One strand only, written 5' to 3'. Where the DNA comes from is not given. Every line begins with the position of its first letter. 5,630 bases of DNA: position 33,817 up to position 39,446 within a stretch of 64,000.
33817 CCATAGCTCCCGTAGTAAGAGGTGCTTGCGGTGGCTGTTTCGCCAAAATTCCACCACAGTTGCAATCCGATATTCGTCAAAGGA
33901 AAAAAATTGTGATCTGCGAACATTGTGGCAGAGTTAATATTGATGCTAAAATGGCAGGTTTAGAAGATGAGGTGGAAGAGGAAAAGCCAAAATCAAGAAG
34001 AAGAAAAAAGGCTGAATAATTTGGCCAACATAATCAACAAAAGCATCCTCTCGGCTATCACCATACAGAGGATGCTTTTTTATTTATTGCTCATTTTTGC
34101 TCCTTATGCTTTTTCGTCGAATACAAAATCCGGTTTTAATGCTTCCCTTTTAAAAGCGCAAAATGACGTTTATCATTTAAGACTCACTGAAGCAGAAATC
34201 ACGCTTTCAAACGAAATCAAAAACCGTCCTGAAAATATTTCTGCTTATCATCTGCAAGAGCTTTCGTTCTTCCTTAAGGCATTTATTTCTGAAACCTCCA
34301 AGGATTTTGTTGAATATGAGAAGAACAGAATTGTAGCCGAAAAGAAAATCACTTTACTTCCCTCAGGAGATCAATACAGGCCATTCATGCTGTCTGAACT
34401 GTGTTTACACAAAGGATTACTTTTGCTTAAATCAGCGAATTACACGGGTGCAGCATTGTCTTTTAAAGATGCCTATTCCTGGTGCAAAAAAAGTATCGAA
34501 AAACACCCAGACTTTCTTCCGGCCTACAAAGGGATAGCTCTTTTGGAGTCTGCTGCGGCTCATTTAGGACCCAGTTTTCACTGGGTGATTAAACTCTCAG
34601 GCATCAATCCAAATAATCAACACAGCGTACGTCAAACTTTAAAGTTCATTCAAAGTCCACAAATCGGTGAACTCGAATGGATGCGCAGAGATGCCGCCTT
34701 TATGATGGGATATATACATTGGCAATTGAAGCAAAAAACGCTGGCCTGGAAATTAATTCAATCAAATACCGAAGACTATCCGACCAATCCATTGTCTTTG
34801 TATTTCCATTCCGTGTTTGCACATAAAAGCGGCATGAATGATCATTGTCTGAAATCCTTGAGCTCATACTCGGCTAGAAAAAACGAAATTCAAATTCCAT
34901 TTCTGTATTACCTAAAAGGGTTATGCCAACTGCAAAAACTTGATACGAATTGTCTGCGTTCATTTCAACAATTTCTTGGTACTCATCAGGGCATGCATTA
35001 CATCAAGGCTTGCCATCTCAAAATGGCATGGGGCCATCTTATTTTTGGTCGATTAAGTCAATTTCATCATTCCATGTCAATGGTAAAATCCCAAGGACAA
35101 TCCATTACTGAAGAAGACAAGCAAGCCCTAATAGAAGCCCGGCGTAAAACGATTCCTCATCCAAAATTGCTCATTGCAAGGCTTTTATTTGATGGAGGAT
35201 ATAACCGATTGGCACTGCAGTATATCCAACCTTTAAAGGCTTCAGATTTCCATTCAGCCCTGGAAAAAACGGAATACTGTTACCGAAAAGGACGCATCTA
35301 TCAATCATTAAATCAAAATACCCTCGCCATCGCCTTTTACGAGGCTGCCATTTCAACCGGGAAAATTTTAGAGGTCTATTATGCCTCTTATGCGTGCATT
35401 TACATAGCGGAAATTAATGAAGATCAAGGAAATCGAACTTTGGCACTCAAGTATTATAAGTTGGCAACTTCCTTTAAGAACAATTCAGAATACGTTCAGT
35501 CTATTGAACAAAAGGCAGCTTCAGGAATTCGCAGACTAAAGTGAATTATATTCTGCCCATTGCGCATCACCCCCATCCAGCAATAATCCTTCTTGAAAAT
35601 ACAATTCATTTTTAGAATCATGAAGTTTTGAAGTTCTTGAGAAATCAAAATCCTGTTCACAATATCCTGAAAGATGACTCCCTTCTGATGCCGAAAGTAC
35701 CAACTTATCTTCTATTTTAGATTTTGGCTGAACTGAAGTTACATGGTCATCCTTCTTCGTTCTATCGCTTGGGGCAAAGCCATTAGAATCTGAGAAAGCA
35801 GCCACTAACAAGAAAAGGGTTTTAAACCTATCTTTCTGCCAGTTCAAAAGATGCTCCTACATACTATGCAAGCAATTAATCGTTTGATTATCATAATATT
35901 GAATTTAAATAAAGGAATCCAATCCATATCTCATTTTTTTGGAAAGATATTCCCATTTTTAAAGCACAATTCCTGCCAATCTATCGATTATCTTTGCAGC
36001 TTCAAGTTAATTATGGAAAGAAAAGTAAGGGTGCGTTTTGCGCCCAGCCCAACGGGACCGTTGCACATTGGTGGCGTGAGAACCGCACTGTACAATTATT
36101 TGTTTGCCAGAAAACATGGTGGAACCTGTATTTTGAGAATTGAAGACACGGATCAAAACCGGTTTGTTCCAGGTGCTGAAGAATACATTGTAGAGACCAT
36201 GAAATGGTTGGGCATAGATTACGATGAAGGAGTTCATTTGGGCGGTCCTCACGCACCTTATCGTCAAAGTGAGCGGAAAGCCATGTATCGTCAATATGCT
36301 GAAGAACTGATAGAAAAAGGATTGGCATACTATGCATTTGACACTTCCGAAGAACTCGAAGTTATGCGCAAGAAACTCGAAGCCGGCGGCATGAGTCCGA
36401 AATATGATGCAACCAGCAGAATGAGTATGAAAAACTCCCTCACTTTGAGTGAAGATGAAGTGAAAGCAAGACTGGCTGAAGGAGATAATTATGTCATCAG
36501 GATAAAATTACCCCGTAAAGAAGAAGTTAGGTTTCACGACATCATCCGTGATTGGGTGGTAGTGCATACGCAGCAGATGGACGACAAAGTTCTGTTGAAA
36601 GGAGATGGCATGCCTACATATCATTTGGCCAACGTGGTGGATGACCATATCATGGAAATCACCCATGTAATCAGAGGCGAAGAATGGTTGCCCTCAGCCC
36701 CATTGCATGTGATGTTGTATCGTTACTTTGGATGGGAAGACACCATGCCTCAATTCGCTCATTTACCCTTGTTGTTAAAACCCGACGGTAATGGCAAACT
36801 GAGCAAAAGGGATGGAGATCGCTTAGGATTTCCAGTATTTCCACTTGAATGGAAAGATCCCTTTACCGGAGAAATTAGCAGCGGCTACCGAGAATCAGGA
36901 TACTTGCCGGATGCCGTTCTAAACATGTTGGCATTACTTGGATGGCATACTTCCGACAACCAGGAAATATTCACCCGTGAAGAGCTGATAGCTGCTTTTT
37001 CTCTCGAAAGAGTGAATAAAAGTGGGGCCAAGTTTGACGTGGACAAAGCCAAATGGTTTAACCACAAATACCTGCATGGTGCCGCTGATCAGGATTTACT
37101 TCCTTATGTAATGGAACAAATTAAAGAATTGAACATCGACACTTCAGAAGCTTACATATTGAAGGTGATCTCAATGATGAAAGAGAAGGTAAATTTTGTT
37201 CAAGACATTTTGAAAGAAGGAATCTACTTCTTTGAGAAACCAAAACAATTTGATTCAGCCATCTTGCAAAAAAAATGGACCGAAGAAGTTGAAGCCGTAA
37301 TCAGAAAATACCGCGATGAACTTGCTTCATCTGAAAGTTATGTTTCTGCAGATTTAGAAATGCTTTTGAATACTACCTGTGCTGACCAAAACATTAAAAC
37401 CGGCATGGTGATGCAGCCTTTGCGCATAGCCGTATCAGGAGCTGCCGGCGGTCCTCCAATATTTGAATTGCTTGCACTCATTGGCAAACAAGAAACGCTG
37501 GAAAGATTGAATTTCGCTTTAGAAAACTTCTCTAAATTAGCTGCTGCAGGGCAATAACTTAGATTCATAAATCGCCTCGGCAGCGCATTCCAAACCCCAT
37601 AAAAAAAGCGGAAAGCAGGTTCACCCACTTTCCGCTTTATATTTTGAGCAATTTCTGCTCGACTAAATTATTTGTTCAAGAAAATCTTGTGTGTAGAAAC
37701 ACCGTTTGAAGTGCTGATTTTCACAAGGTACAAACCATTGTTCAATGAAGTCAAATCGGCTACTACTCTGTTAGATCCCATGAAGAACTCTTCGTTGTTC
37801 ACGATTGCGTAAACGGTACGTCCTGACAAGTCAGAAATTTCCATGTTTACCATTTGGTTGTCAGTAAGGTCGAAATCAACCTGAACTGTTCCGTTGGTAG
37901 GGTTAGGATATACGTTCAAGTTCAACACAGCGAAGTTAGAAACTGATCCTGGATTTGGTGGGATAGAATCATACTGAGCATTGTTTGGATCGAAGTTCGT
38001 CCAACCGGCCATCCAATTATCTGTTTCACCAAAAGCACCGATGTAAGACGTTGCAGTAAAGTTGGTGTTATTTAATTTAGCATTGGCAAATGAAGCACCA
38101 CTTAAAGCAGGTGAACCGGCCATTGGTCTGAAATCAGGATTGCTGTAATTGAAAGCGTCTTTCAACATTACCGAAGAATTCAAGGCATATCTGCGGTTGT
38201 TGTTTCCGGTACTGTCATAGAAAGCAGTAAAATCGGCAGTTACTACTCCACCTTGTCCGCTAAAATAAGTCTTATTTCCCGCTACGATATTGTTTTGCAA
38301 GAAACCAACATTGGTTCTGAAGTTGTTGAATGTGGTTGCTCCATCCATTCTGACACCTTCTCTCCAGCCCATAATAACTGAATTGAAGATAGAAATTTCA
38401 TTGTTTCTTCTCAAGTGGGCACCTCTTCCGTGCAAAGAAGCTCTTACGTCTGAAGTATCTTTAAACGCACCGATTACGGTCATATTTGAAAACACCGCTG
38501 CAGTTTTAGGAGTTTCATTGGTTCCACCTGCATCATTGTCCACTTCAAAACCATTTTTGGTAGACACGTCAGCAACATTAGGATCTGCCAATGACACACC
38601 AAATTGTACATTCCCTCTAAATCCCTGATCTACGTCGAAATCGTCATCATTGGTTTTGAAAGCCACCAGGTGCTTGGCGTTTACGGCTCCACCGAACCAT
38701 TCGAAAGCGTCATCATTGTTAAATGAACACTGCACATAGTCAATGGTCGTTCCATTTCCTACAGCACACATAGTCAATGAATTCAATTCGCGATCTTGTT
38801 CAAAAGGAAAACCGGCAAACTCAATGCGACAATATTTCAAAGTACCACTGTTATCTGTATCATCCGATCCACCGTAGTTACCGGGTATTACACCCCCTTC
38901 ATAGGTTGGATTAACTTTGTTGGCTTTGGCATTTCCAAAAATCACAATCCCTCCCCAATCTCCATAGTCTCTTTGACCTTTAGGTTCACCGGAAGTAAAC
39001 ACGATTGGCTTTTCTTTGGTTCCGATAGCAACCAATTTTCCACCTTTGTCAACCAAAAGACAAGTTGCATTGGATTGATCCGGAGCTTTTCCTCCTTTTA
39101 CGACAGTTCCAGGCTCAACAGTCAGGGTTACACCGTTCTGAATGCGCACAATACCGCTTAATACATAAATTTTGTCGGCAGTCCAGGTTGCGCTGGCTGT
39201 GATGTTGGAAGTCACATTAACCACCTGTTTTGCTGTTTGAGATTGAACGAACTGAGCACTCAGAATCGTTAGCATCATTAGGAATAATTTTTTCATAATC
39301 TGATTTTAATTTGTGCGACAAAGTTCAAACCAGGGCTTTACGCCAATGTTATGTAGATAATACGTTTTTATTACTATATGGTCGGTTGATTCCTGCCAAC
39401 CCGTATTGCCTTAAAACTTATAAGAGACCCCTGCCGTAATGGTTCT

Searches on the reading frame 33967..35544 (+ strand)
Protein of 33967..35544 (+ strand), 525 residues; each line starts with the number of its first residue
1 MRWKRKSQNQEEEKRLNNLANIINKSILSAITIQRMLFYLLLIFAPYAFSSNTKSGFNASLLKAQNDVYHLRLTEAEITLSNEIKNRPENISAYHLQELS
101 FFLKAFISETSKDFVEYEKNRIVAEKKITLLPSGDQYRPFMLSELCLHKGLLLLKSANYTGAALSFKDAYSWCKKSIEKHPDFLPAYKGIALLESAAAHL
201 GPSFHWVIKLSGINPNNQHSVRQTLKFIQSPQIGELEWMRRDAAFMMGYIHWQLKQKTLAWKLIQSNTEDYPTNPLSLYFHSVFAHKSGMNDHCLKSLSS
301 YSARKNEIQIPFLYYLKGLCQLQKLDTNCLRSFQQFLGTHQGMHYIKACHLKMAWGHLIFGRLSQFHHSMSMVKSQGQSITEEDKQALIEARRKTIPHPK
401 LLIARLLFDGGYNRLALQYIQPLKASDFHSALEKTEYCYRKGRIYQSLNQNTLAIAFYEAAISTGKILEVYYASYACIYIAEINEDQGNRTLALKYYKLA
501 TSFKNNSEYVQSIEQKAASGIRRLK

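Call 97: search_protein_families(library=pfam, proteins=[window:33967-35544:+], max_evalue=0.00001)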
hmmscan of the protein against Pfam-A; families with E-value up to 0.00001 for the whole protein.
window:33967-35544:+ (525 aa): 1 family
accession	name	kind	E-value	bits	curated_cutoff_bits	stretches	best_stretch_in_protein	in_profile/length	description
PF13181.12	TPR_8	-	6.3e-07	29.5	25.7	0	436-463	2-29/34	Tetratricopeptide repeat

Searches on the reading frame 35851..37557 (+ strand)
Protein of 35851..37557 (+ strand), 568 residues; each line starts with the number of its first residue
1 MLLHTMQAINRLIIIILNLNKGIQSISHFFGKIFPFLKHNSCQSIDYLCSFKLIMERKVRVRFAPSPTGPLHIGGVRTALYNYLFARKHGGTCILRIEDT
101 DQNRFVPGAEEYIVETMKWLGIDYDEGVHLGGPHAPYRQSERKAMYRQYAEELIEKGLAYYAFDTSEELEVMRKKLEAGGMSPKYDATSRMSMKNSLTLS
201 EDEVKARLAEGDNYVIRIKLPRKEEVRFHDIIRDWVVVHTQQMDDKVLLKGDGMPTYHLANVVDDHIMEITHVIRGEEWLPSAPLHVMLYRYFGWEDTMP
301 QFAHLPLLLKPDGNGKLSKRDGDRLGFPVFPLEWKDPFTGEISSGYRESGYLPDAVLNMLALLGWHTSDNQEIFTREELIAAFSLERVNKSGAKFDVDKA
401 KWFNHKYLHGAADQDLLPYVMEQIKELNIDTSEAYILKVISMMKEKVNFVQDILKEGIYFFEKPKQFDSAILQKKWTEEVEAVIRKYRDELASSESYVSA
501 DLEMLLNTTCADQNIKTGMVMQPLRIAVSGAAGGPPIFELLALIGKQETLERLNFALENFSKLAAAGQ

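Call 97: search_protein_families(library=pfam, proteins=[window:35851-37557:+], max_evalue=0.00001)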
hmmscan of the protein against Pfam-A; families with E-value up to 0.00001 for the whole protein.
window:35851-37557:+ (568 aa): 2 families
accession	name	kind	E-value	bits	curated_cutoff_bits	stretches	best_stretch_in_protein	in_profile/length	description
PF00749.27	tRNA-synt_1c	-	4.1e-98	328.6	23.4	1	58-402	1-314/314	tRNA synthetases class I (E and Q), catalytic domain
PF19269.4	Anticodon_2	-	3.3e-30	105.8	23.6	1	423-556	9-140/141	Anticodon binding domain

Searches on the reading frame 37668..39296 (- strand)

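Call 97: search_protein_families(library=pfam, proteins=[window:37668-39296:-], max_evalue=0.00001)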
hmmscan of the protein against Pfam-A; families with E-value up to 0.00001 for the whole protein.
window:37668-39296:- (542 aa): 1 family
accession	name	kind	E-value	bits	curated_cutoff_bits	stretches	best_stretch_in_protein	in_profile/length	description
PF18962.6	Por_Secre_tail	-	1.3e-13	51.5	27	1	462-538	1-73/75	Secretion system C-terminal sorting domain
